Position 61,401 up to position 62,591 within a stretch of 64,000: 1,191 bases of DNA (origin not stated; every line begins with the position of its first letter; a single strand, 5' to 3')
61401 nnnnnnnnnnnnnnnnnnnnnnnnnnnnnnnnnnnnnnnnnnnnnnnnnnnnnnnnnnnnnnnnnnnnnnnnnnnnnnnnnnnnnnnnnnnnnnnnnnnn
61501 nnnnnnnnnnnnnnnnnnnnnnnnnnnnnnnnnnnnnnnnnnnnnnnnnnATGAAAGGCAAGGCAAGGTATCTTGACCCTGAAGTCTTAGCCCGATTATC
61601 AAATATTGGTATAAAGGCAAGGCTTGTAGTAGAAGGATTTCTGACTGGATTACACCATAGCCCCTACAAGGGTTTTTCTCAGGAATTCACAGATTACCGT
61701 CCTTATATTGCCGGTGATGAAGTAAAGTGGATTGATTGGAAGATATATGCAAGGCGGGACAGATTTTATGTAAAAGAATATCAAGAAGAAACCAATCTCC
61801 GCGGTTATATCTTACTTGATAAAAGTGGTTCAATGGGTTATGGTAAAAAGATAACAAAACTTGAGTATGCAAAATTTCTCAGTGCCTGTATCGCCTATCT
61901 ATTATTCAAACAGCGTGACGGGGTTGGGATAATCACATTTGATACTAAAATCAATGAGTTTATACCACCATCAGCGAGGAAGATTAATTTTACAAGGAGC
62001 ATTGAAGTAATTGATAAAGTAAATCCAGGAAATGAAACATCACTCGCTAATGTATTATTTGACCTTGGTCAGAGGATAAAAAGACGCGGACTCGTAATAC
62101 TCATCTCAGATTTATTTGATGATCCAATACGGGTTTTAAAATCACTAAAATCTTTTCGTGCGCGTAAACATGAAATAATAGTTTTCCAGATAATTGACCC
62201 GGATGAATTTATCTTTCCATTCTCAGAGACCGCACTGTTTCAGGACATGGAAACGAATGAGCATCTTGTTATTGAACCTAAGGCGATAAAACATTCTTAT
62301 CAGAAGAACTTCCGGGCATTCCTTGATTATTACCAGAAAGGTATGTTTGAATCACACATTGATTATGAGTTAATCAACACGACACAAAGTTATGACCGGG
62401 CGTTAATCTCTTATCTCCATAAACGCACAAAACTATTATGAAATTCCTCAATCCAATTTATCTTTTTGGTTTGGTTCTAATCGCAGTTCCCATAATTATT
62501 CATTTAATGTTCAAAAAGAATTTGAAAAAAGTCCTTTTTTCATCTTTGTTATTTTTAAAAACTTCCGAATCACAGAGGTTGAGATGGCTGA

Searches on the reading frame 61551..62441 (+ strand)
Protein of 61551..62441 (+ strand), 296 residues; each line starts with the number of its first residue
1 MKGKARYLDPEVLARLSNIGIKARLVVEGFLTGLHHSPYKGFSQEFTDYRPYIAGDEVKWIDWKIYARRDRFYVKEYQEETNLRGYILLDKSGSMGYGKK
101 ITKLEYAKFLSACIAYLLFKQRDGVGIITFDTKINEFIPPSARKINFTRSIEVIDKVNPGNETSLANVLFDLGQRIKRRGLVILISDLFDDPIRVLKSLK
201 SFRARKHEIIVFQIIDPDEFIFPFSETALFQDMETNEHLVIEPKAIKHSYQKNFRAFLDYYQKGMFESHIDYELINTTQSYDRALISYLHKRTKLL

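Call 20: search_protein_families(library=pfam, proteins=[window:61551-62441:+], max_evalue=0.00001)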
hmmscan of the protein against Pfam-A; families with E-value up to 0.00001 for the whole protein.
window:61551-62441:+ (296 aa): 2 families
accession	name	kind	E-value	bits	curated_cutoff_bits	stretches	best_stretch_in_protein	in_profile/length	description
PF01882.25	DUF58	-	1.4e-48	165.4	23.4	1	48-255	1-211/216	Protein of unknown function DUF58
PF13519.12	VWA_2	-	2.2e-08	35.1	27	1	87-187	3-105/107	von Willebrand factor type A domain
